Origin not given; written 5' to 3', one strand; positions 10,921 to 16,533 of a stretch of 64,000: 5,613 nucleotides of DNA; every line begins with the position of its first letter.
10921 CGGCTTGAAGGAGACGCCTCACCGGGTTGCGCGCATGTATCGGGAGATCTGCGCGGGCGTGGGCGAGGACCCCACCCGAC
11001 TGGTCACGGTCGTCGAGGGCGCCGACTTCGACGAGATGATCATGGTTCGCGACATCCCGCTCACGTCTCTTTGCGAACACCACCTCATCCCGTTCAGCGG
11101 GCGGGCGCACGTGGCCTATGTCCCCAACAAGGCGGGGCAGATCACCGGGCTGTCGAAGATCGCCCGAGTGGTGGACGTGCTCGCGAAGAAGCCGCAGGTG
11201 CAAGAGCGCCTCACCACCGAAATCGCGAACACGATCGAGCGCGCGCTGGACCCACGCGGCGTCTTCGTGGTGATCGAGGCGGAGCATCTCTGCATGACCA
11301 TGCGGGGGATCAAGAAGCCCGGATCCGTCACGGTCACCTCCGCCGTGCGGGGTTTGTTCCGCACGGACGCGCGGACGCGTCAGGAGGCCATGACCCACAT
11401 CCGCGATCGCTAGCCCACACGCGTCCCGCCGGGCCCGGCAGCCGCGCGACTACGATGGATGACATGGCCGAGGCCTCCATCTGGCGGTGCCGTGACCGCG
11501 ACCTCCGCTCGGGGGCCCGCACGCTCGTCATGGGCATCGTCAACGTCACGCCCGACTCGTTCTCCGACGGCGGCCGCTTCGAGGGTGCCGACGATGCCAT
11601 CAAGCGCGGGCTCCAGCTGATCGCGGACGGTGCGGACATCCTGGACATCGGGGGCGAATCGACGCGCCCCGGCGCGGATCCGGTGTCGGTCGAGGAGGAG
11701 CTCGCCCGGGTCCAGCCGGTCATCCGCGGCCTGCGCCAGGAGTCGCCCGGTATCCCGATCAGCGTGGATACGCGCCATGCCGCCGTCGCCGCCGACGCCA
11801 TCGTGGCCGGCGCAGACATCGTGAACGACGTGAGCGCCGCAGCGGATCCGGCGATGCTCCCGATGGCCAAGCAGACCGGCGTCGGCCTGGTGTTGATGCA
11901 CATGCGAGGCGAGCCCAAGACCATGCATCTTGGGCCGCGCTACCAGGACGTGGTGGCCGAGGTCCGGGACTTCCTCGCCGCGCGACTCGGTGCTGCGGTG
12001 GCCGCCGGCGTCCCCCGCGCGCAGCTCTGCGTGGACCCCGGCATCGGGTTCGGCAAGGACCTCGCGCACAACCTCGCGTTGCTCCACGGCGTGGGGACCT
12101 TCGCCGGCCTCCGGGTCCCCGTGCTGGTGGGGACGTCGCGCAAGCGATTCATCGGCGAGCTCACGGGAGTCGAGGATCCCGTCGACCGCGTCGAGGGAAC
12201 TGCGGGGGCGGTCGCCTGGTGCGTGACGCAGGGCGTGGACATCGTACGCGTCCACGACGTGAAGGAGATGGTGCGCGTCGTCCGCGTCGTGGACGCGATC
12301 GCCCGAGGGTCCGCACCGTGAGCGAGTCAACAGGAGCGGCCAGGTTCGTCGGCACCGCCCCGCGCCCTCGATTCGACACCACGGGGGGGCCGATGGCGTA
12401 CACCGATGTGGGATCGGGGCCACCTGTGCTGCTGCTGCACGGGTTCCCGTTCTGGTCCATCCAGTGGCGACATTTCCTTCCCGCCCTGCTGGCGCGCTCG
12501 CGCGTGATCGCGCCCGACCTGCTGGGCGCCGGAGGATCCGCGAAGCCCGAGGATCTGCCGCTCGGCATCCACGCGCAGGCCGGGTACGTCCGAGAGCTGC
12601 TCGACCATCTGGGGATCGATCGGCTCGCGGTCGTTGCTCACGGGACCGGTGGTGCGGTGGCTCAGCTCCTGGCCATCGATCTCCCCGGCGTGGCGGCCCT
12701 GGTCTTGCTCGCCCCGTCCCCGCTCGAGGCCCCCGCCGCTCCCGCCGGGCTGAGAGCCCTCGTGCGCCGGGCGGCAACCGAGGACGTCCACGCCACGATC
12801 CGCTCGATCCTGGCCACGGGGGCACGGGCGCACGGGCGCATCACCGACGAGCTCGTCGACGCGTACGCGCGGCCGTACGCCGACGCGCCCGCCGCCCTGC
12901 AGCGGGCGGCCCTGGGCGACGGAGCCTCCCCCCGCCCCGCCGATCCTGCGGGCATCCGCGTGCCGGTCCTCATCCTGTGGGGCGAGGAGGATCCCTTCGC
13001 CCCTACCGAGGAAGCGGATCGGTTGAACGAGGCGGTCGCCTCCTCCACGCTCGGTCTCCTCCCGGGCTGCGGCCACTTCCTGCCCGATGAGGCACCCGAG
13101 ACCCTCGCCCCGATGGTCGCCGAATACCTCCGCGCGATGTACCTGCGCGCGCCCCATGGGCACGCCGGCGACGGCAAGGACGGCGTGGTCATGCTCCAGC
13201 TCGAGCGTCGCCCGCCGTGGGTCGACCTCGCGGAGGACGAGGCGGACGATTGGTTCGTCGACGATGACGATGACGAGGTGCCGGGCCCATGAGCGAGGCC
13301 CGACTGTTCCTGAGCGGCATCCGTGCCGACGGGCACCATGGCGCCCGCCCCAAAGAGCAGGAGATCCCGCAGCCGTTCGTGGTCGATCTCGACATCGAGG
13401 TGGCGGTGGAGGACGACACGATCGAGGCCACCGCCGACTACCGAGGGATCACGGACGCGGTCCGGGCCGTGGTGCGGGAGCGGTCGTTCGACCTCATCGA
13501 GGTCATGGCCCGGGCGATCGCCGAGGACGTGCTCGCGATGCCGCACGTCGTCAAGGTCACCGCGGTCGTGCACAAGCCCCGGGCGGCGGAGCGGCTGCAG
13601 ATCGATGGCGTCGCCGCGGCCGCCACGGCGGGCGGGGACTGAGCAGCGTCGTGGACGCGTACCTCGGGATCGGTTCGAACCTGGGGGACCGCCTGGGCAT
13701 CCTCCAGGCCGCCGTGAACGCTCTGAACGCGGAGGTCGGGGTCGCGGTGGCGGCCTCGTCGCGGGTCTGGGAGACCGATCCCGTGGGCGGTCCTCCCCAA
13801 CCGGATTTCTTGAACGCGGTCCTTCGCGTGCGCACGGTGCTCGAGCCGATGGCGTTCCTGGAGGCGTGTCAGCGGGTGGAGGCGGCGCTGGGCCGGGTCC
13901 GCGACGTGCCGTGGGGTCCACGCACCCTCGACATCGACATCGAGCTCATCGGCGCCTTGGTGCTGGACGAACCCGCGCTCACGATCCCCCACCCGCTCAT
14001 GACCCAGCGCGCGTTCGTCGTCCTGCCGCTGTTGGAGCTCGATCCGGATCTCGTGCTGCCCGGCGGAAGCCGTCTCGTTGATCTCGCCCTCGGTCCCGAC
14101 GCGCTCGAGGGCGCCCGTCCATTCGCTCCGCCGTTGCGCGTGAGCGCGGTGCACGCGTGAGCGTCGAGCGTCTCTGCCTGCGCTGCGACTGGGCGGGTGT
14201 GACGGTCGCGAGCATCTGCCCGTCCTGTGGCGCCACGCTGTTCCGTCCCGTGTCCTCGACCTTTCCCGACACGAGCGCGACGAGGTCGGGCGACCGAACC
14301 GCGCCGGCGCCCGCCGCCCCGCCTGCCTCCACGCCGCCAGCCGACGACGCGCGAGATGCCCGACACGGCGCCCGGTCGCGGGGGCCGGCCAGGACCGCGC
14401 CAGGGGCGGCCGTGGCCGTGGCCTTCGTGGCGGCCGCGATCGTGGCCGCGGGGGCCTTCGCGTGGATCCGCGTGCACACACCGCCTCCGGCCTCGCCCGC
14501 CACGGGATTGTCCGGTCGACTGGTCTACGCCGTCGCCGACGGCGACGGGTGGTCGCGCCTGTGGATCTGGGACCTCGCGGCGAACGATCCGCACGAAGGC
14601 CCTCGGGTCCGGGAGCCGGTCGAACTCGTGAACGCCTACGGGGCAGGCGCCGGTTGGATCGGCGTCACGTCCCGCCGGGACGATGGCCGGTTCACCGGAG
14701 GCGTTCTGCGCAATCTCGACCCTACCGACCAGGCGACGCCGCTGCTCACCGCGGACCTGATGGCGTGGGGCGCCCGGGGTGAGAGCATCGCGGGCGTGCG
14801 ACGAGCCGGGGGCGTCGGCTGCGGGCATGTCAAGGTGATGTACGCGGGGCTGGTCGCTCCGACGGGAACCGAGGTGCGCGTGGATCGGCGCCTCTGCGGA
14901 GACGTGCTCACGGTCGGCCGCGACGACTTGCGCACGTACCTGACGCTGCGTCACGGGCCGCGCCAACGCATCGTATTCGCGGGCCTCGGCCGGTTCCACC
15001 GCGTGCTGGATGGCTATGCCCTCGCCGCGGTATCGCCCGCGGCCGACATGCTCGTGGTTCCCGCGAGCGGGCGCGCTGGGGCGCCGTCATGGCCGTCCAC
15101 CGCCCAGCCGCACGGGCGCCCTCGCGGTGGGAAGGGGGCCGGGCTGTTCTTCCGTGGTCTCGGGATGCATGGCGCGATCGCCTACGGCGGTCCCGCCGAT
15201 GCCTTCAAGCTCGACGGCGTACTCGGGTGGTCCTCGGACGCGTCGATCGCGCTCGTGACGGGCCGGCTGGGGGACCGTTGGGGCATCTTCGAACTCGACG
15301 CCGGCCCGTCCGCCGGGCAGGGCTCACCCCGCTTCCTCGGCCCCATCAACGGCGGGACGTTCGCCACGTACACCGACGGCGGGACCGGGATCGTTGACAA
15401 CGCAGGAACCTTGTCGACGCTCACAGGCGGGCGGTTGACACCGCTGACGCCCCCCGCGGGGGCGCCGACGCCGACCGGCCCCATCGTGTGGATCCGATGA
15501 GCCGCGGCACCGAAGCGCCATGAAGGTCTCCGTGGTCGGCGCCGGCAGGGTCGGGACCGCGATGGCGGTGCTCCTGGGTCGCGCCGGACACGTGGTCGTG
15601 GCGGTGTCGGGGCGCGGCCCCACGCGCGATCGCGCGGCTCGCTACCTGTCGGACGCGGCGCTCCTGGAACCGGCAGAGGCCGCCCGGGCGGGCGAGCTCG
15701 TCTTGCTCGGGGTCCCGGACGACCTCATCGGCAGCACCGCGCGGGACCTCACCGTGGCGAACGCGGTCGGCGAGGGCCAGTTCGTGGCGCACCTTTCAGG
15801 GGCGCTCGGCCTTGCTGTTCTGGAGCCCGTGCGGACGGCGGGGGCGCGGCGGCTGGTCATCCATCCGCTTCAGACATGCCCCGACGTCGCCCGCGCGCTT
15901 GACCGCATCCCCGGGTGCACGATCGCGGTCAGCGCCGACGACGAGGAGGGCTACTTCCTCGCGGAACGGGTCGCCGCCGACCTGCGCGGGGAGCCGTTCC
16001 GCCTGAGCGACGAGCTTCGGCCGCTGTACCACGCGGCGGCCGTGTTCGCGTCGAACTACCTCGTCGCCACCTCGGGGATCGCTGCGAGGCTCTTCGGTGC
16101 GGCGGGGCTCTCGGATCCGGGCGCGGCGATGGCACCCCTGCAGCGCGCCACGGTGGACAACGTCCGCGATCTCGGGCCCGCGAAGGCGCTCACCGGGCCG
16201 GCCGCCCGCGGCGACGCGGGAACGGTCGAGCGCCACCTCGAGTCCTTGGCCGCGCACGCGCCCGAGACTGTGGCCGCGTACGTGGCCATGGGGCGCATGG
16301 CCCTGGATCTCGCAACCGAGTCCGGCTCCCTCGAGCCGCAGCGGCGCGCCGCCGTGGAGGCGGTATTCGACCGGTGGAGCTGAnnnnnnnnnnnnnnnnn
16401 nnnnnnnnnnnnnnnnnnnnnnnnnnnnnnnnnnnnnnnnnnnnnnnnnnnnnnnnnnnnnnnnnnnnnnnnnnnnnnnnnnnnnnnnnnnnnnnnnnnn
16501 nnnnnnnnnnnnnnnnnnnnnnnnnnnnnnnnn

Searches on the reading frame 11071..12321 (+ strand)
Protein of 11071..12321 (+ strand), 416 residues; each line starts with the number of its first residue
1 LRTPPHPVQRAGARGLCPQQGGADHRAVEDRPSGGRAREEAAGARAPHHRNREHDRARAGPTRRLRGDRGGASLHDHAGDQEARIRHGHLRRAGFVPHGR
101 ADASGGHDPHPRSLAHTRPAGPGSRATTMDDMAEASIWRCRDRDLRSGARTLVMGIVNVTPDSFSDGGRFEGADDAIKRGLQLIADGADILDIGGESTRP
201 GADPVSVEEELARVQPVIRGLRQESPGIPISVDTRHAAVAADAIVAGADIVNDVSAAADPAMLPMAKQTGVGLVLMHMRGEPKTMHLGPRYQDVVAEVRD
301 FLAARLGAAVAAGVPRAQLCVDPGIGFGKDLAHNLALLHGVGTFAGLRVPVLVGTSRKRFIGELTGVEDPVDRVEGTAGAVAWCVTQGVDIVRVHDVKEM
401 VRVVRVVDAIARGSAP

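Call 13: search_protein_families(library=pfam, proteins=[window:11071-12321:+], max_evalue=0.001)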
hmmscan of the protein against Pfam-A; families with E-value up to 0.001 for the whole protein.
window:11071-12321:+ (416 aa): 1 family
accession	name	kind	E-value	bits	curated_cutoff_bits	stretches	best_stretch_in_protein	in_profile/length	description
PF00809.28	Pterin_bind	-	9.5e-86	287.8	25.5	1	154-395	1-244/244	Pterin binding enzyme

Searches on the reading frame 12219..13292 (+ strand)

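Call 14: search_protein_families(library=pfam, proteins=[window:12219-13292:+], max_evalue=0.001)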
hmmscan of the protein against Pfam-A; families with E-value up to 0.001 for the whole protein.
window:12219-13292:+ (357 aa): 3 families
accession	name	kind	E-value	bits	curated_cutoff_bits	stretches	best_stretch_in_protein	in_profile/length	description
PF00561.26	Abhydrolase_1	-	1.3e-25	90.9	25.8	1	68-293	1-245/245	alpha/beta hydrolase fold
PF12697.13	Abhydrolase_6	-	6.8e-22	79.6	26.3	1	70-297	1-215/217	Alpha/beta hydrolase family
PF12146.15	Hydrolase_4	-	6.6e-09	35.9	27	1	70-289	7-235/239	Serine aminopeptidase, S33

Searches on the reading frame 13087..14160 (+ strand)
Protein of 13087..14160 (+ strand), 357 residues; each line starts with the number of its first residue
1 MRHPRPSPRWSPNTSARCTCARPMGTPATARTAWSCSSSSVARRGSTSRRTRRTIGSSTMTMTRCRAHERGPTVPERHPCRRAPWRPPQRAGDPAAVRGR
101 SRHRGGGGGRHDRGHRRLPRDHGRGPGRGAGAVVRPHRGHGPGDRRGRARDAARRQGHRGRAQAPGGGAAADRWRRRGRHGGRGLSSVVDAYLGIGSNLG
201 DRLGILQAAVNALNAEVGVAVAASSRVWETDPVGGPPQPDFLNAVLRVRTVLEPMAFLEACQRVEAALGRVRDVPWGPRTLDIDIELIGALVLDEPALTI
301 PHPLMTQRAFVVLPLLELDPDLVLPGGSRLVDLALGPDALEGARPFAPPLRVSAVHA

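Call 14: search_protein_families(library=pfam, proteins=[window:13087-14160:+], max_evalue=0.001)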
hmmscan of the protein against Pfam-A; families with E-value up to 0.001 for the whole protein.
window:13087-14160:+ (357 aa): 1 family
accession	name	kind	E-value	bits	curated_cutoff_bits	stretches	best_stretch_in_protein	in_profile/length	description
PF01288.25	HPPK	-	5.4e-37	127.2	25.7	1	192-320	1-116/116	7,8-dihydro-6-hydroxymethylpterin-pyrophosphokinase (HPPK)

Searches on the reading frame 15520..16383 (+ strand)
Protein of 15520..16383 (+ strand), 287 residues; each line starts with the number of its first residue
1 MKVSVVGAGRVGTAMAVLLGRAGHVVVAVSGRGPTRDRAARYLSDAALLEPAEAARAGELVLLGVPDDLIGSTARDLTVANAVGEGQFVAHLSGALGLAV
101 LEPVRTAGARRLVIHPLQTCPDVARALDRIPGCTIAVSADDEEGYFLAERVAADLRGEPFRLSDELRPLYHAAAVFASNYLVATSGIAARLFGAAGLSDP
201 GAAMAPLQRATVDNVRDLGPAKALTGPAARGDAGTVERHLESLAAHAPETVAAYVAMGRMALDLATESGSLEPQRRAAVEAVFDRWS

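Call 14: search_protein_families(library=pfam, proteins=[window:15520-16383:+], max_evalue=0.001)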
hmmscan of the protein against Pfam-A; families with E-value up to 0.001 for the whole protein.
window:15520-16383:+ (287 aa): 3 families
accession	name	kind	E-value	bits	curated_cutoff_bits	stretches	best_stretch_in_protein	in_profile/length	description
PF10728.14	DUF2520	-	1.5e-35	122.1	25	1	133-259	1-123/125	Domain of unknown function (DUF2520)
PF10727.15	Rossmann-like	-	8.2e-25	87.5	23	1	2-116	16-131/131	Rossmann-like domain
PF03807.23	F420_oxidored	-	2.5e-06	28.4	21.6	1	2-77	1-79/94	NADP oxidoreductase coenzyme F420-dependent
